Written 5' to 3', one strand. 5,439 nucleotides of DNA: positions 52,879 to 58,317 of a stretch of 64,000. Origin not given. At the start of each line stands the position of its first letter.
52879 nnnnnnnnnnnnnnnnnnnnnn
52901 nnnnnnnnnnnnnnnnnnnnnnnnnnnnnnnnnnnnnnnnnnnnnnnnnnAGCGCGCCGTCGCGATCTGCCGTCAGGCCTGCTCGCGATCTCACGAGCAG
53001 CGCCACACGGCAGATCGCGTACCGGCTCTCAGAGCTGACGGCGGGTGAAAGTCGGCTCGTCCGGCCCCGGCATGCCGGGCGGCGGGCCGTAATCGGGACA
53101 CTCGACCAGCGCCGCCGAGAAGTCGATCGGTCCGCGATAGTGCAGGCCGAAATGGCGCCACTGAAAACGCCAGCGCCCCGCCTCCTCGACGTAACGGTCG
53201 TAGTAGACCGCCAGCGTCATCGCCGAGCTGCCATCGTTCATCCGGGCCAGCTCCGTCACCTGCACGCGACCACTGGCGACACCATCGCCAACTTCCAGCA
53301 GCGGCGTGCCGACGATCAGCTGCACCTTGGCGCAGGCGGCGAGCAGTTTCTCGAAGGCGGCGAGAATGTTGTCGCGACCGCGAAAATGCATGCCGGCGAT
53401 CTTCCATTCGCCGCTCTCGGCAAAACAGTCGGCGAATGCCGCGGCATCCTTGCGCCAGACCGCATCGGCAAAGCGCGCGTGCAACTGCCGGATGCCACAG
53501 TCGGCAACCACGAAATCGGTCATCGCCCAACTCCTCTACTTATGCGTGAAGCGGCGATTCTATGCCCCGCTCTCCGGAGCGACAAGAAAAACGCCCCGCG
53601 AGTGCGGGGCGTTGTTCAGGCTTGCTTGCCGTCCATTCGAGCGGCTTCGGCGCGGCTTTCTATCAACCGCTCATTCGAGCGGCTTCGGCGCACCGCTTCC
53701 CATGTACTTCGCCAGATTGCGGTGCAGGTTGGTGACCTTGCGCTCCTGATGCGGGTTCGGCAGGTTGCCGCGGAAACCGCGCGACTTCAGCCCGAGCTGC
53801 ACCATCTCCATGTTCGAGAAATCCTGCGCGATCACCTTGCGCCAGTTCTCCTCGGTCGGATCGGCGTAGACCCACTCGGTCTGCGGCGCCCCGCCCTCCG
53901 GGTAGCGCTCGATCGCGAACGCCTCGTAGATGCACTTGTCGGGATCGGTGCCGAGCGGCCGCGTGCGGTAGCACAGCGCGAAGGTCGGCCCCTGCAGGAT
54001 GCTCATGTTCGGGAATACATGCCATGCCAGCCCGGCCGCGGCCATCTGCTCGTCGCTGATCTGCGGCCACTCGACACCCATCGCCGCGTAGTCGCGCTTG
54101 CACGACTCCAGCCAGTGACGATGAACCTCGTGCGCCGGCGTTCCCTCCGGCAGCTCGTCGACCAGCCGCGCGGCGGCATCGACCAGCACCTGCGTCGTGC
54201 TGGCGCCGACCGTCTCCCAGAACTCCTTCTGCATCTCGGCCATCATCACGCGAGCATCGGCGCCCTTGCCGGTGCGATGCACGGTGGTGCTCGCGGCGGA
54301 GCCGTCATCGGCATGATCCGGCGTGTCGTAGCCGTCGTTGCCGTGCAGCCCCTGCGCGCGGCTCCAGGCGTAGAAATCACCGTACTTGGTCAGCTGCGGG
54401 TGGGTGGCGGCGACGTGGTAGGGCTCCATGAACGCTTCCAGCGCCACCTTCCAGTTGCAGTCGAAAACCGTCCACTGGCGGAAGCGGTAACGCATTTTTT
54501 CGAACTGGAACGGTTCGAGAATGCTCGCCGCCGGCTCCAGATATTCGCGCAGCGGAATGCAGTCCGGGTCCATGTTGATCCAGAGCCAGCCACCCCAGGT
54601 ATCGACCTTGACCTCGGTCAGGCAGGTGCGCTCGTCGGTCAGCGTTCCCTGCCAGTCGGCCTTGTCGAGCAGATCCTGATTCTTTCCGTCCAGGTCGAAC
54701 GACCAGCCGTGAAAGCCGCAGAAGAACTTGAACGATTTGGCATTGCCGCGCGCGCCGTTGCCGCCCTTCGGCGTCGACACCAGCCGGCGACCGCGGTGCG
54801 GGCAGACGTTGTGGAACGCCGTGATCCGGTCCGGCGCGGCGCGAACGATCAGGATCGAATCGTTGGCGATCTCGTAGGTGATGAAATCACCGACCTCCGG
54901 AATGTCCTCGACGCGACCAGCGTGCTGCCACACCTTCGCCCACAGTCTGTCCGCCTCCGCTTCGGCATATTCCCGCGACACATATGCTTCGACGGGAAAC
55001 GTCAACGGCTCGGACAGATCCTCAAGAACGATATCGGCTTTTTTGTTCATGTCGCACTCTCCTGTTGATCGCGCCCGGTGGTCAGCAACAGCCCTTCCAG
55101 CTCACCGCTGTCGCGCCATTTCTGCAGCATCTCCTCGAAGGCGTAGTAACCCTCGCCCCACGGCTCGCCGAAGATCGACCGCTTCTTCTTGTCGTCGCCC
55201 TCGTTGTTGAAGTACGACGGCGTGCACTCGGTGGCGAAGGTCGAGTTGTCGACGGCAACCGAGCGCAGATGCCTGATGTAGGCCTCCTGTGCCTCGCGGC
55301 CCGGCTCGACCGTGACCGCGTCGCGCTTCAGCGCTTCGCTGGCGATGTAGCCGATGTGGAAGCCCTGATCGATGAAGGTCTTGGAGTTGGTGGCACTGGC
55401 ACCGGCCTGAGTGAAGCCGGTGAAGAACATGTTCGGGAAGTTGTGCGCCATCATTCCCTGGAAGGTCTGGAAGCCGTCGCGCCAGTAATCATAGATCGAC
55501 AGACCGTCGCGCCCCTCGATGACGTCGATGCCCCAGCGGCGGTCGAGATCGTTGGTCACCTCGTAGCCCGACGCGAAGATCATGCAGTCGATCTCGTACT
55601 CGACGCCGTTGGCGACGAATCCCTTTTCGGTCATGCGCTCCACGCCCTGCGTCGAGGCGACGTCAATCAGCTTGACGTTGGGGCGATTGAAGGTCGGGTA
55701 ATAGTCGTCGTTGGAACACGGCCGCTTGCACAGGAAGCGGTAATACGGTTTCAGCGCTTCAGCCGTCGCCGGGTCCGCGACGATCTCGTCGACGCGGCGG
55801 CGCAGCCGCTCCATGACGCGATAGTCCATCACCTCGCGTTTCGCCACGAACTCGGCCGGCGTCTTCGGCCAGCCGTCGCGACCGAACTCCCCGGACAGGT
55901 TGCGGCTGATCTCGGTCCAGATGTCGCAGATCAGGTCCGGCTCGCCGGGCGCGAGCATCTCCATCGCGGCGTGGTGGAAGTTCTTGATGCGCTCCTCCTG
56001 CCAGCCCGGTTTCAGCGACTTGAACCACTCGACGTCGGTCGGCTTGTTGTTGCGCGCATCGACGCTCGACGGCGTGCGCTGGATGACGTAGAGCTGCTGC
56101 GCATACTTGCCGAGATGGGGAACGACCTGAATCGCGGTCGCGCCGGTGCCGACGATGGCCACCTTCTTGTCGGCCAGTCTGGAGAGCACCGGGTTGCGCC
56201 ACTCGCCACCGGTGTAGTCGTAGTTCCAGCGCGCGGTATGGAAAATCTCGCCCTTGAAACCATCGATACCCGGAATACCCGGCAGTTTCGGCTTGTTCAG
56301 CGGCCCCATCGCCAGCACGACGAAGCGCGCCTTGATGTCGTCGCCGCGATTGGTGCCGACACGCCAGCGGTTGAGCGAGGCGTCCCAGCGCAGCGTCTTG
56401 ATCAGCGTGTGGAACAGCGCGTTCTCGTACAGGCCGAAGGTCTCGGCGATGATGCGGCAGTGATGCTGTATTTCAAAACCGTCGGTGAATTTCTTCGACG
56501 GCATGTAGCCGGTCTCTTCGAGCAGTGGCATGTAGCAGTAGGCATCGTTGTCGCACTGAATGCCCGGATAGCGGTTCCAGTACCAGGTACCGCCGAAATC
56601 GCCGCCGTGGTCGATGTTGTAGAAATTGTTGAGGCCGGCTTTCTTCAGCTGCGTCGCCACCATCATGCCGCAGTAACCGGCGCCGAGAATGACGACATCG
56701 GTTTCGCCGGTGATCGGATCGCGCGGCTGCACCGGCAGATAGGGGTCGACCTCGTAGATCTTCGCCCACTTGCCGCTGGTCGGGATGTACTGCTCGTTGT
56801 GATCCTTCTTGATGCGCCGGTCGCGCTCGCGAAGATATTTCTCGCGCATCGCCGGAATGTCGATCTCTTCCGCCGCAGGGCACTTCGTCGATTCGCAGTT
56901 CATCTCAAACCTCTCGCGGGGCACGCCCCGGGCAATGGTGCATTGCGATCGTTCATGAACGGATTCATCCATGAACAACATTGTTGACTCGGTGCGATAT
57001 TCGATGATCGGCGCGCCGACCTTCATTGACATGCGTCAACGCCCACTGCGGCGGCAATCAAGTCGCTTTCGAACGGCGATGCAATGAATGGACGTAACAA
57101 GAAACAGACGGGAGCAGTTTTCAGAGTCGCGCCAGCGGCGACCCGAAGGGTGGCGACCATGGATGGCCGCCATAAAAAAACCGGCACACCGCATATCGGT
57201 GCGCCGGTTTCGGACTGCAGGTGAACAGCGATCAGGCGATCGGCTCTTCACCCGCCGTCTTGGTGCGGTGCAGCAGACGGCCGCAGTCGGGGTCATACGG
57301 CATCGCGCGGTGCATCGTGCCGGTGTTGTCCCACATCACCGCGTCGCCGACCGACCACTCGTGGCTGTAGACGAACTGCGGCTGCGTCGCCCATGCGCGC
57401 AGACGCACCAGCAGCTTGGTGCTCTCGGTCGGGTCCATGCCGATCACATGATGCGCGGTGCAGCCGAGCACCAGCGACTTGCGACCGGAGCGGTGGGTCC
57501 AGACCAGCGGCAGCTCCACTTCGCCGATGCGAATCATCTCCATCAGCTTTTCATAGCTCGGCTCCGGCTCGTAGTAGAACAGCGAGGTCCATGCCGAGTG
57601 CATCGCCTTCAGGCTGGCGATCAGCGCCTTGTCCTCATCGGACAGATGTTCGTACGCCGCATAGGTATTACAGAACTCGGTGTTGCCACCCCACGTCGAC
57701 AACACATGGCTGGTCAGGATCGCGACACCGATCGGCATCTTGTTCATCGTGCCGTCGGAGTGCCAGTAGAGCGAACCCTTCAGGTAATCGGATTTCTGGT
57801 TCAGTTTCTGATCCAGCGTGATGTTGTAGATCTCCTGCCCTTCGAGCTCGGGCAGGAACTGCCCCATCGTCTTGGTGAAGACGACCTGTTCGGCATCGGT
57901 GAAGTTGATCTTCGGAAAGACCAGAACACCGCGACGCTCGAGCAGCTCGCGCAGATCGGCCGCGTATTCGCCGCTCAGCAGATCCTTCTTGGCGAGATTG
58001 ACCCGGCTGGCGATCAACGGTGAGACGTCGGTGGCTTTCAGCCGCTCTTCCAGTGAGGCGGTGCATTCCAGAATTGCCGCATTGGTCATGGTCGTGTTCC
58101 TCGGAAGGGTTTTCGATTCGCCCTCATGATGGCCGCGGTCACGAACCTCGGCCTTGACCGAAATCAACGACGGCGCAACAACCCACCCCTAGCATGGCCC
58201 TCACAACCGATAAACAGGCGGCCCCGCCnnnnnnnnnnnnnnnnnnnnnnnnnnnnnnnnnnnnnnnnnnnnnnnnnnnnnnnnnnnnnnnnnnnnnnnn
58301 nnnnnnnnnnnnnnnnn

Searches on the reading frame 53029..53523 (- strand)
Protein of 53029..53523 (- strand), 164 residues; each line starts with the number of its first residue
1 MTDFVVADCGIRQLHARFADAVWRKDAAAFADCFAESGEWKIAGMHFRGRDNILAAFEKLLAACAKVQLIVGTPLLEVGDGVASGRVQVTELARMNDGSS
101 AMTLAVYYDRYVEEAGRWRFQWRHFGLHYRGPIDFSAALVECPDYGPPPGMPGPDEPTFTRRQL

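Call 13: search_protein_families(library=pfam, proteins=[window:53029-53523:-], max_evalue=0.00001)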
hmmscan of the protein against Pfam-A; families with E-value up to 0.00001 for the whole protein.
window:53029-53523:- (164 aa): 3 families
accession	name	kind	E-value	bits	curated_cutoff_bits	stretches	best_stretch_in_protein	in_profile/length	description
PF13577.12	SnoaL_4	-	4.9e-17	62.5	24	1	11-123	9-125/126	SnoaL-like domain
PF12680.13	SnoaL_2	-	1.9e-08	35.2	27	1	17-91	3-75/102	SnoaL-like domain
PF14534.12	DUF4440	-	2.3e-06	28.4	25.2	1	11-119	1-106/107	Domain of unknown function (DUF4440)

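Call 38: search_solved_structures(query=window:53029-53523:-, max_evalue=1)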
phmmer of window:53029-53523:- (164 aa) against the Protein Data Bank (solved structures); distinct sequences matched with E-value up to 1: 8.
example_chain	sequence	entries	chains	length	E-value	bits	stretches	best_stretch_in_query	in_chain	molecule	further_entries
2chc_A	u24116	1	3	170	4.8e-07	33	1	11-125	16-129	PROTEIN RV3472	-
4i4k_A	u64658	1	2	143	2.3e-06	30.8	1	10-120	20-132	uncharacterized protein SgcJ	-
3gzr_A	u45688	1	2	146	0.00022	24.3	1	21-124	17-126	uncharacterized protein with a NTF2-like fold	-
3a76_A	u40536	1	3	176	0.006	19.7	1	7-133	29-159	Gamma-hexachlorocyclohexane dehydrochlorinase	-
3s5c_B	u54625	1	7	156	0.054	16.6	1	9-133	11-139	LinA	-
3cu3_A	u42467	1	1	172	0.17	14.9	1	7-59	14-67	Domain of unknown function with a cystatin-like fold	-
4ovm_A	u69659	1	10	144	0.65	13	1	14-75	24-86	uncharacterized protein SgcJ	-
5kvb_A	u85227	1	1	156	0.95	12.5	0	9-133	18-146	Gamma-hexachlorocyclohexane dehydrochlorinase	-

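Call 39: search_protein_families(library=pfam, proteins=[window:53029-53523:-], max_evalue=5)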
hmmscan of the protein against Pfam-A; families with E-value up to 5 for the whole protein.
window:53029-53523:- (164 aa): 3 families
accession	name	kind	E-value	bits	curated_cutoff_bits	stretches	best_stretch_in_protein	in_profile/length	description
PF13577.12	SnoaL_4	-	4.9e-17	62.5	24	1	11-123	9-125/126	SnoaL-like domain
PF12680.13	SnoaL_2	-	1.9e-08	35.2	27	1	17-91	3-75/102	SnoaL-like domain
PF14534.12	DUF4440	-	2.3e-06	28.4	25.2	1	11-119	1-106/107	Domain of unknown function (DUF4440)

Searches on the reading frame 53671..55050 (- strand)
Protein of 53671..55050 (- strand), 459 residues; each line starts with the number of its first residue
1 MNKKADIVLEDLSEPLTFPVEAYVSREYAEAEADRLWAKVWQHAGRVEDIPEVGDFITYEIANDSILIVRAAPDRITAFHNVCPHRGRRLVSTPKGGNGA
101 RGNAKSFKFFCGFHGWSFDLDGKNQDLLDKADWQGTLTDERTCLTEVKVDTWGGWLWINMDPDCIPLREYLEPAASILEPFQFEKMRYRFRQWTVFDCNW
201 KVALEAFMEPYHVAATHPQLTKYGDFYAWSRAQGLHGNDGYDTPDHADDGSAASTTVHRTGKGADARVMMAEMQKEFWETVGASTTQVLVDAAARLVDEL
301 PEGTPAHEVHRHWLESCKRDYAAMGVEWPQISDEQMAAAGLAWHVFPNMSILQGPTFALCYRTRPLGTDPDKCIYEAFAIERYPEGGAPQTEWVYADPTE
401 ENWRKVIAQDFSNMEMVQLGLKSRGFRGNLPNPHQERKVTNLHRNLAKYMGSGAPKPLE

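Call 8: search_protein_families(library=pfam, proteins=[window:53671-55050:-])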
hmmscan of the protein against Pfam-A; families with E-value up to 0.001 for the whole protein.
window:53671-55050:- (459 aa): 2 families
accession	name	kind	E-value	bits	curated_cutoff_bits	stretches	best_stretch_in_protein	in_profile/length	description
PF00848.25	Ring_hydroxyl_A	-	2.4e-25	90.1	24.9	1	191-451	8-207/208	Ring hydroxylating alpha subunit (catalytic domain)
PF00355.32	Rieske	-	6.7e-13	48.8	20.3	1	41-126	2-77/88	Rieske [2Fe-2S] domain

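Call 14: search_protein_families(library=ncbifam, proteins=[window:53671-55050:-], max_evalue=0.00001)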
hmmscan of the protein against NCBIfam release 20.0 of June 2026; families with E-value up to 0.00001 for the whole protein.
window:53671-55050:- (459 aa): 5 families
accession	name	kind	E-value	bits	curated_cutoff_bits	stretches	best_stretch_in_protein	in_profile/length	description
NF058607.1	GlBtMonoOxGbcA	equivalog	3.9e-34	117.8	670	1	8-222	23-227/420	glycine betaine monooxygenase oxygenase subunit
NF042946.1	3PPDioc_HcaE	equivalog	8.7e-22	77.7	830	1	23-218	21-215/450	3-phenylpropionate/cinnamic acid dioxygenase subunit alpha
TIGR03229.1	benzo_1_2_benA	equivalog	1.1e-17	64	780.95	1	21-218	19-216/433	benzoate 1,2-dioxygenase large subunit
NF041684.1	ant_diox_AndAc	equivalog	3e-15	55.7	750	1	18-222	23-227/418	anthranilate 1,2-dioxygenase large subunit AndAc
TIGR03228.1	anthran_1_2_A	equivalog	4e-14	52.2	671.9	1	24-219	22-215/438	anthranilate 1,2-dioxygenase large subunit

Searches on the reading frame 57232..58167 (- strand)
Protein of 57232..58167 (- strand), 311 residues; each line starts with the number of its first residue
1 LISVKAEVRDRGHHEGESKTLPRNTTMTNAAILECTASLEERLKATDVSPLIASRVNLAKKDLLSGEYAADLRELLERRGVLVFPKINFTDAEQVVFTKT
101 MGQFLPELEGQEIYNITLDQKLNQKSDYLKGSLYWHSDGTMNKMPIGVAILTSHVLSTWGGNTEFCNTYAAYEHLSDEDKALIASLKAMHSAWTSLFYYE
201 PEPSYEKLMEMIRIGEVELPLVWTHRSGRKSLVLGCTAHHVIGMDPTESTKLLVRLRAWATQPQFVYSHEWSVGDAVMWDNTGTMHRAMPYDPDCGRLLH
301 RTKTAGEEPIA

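Call 13: search_protein_families(library=pfam, proteins=[window:57232-58167:-], max_evalue=0.00001)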
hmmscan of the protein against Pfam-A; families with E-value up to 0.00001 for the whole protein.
window:57232-58167:- (311 aa): 1 family
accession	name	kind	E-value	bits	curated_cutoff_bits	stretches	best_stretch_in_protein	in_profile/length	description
PF02668.22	TauD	-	1.7e-52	179.4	27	1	53-302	11-266/267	Taurine catabolism dioxygenase TauD, TfdA family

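Call 68: search_protein_families(library=pfam, proteins=[window:57232-58167:-], max_evalue=0.001)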
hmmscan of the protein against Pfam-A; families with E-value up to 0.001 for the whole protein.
window:57232-58167:- (311 aa): 1 family
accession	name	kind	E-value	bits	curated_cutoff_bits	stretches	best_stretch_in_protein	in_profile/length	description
PF02668.22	TauD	-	1.7e-52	179.4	27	1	53-302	11-266/267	Taurine catabolism dioxygenase TauD, TfdA family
